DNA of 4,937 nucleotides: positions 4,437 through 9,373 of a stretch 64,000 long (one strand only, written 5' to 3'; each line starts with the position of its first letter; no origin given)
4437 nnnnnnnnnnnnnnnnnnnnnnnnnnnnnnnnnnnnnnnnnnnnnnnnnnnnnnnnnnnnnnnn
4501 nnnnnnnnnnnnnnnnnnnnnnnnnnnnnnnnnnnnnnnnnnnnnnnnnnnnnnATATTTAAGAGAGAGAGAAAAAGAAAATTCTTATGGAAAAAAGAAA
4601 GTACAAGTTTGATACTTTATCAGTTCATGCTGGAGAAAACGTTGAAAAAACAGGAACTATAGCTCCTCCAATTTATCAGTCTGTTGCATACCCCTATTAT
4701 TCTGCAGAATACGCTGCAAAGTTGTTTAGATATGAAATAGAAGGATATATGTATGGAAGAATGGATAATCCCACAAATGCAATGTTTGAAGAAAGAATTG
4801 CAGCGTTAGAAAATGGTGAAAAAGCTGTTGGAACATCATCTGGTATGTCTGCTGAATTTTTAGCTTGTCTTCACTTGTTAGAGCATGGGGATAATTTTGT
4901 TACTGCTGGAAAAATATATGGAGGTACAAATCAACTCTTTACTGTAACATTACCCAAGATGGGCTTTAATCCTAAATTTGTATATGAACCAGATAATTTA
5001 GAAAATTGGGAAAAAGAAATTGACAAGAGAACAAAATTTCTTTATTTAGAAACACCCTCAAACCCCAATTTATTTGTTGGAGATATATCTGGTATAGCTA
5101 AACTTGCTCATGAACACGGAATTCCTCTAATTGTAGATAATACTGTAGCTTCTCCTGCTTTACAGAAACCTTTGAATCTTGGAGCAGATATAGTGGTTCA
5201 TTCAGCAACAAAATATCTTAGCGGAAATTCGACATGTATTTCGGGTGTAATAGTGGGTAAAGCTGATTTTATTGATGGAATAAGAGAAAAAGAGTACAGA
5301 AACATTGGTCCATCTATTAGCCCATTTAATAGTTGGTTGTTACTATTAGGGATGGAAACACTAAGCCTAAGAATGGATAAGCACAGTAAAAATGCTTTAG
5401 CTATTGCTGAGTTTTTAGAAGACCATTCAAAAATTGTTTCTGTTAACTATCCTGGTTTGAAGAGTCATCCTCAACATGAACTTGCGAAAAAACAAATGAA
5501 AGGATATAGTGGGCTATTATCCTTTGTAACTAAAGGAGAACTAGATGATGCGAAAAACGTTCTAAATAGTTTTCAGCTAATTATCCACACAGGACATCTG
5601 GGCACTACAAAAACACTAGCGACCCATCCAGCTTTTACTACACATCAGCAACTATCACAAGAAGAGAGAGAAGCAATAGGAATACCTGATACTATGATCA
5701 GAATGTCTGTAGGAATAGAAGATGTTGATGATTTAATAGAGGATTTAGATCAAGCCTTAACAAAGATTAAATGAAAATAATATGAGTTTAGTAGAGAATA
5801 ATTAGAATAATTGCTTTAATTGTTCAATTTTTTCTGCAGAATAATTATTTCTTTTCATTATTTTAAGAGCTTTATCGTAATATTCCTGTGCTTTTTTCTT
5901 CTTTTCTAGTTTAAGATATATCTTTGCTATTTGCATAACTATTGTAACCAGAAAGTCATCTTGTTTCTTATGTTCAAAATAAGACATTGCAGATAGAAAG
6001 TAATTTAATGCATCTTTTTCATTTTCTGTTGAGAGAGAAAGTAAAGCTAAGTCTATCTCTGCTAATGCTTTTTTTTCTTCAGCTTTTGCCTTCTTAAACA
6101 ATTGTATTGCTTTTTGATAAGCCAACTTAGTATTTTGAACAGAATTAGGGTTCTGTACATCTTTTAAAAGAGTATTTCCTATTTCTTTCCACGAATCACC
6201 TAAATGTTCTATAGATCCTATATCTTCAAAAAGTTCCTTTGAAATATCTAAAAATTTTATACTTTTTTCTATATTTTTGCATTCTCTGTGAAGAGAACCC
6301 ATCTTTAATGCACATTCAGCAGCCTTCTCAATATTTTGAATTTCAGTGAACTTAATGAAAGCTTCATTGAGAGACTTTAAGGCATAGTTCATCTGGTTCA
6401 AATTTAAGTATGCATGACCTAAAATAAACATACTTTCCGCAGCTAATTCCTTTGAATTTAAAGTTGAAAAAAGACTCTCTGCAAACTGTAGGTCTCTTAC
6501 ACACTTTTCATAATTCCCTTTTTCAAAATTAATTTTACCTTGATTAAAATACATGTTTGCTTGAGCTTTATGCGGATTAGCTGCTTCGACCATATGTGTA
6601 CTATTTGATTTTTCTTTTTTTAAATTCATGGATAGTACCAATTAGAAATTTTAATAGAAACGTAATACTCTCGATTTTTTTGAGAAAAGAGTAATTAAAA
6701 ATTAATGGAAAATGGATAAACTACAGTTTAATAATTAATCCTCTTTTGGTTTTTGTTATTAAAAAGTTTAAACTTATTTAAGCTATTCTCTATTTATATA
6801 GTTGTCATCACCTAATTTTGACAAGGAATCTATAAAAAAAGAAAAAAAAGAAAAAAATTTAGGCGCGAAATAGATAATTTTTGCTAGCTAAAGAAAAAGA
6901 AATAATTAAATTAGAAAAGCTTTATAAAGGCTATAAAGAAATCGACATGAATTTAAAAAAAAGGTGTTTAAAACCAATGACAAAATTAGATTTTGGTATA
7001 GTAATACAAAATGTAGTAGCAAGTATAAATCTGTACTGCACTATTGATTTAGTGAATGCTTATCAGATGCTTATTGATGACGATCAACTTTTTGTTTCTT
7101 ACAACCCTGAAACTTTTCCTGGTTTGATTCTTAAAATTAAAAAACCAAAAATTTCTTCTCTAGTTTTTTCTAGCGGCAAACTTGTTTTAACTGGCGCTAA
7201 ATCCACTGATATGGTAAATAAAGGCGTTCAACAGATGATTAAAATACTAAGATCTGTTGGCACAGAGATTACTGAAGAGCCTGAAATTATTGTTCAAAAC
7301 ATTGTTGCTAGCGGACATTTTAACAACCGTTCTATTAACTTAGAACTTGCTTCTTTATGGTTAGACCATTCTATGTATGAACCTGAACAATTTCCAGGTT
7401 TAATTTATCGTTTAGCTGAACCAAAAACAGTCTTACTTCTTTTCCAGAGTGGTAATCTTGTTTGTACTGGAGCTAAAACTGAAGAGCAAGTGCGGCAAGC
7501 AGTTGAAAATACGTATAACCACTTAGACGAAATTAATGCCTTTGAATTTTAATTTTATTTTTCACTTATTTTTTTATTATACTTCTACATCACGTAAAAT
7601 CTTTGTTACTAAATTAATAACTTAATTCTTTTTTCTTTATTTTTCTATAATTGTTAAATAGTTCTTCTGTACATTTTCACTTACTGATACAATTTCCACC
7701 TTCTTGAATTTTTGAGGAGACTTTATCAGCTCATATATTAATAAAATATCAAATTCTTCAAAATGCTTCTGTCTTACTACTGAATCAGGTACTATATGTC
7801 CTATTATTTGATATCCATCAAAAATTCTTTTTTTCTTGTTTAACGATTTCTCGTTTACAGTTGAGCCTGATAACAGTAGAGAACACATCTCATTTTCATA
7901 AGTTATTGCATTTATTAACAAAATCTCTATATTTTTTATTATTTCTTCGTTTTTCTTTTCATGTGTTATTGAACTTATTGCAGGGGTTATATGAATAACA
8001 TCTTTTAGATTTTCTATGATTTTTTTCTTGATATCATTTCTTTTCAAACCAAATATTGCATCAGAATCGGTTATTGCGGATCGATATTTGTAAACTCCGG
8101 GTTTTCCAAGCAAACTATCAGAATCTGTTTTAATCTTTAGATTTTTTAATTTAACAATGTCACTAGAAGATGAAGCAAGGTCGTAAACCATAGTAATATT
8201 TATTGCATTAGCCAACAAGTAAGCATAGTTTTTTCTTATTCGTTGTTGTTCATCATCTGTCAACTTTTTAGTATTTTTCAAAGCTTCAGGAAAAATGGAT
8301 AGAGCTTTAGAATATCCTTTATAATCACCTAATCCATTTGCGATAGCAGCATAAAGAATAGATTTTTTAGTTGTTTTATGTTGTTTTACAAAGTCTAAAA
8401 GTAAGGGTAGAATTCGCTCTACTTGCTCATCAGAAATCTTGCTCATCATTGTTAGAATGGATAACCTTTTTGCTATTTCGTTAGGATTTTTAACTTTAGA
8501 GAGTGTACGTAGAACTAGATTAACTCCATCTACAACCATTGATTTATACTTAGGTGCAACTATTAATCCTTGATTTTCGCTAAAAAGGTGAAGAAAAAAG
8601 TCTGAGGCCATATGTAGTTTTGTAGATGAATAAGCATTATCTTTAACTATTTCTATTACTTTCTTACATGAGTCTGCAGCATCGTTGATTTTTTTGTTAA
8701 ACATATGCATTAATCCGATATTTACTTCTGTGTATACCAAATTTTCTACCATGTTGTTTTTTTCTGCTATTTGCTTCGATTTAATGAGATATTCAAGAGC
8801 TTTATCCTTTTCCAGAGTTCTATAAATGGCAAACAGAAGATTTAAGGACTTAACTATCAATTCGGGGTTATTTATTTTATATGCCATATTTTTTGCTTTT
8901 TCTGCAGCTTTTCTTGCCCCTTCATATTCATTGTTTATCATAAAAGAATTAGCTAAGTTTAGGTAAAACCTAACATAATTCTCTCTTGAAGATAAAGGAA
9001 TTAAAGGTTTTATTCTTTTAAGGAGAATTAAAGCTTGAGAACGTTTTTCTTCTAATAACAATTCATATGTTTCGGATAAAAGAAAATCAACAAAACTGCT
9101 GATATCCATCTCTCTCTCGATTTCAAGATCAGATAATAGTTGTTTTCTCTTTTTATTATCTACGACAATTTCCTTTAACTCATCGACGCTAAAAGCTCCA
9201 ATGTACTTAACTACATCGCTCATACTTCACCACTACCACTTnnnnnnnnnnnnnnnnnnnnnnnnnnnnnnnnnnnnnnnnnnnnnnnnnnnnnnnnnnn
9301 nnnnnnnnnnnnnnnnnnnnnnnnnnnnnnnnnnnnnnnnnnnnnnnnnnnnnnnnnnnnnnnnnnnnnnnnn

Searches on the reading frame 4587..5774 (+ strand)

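Call 27: search_protein_families(library=pfam, proteins=[window:4587-5774:+], max_evalue=0.001)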
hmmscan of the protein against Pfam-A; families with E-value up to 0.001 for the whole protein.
window:4587-5774:+ (395 aa): 4 families
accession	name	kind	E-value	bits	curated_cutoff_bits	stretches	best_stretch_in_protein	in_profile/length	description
PF01053.26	Cys_Met_Meta_PP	-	4.3e-139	463.8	27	1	9-391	1-380/381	Cys/Met metabolism PLP-dependent enzyme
PF00266.25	Aminotran_5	-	7.8e-07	28.8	21.5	1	120-212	114-204/371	Aminotransferase class-V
PF01212.27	Beta_elim_lyase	-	0.00016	21.6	27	1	60-279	30-267/288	Beta-eliminating lyase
PF00155.27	Aminotran_1_2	-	0.00047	19.9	19.7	1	64-185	44-186/361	Aminotransferase class I and II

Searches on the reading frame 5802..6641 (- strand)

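Call 27: search_protein_families(library=pfam, proteins=[window:5802-6641:-], max_evalue=0.001)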
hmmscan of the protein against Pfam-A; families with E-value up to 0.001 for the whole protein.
window:5802-6641:- (279 aa): 6 families
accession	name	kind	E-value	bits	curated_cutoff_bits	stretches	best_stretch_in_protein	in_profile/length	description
PF13424.12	TPR_12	-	3e-13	50.2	30.1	1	195-263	6-76/77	Tetratricopeptide repeat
PF07719.23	TPR_2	-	8.8e-12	44.6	27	1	237-265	6-34/34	Tetratricopeptide repeat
PF13181.12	TPR_8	-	8.7e-11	41.5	25.7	1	236-261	5-30/34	Tetratricopeptide repeat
PF00515.34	TPR_1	-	5.5e-10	39.1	27.8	1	237-261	6-30/34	Tetratricopeptide repeat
PF14938.12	SNAP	-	3.2e-08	33.8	25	2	21-129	68-176/282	Soluble NSF attachment protein, SNAP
PF17874.7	TPR_MalT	-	2.4e-06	27.5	45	0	174-274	102-203/336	MalT-like TPR region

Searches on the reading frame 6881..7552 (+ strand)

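Call 27: search_protein_families(library=pfam, proteins=[window:6881-7552:+], max_evalue=0.001)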
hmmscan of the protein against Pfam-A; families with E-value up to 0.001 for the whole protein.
window:6881-7552:+ (223 aa): 1 family
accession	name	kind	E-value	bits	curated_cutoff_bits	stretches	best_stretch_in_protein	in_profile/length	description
PF00352.27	TBP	-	1.3e-52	176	22.9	2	136-217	2-84/85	Transcription factor TFIID (or TATA-binding protein, TBP)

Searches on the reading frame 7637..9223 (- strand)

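Call 27: search_protein_families(library=pfam, proteins=[window:7637-9223:-], max_evalue=0.001)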
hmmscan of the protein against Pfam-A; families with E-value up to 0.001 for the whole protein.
window:7637-9223:- (528 aa): 3 families
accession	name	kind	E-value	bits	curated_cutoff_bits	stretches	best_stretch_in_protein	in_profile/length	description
PF00515.34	TPR_1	-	3.8e-06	26.9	27.8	0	167-192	5-30/34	Tetratricopeptide repeat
PF07719.23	TPR_2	-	6.9e-05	23.1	27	0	85-110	2-27/34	Tetratricopeptide repeat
PF25063.1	ARM_TT21_C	-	0.0007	19.9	35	0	45-144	18-115/209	Tetratricopeptide repeat protein 21 C-terminal ARM domain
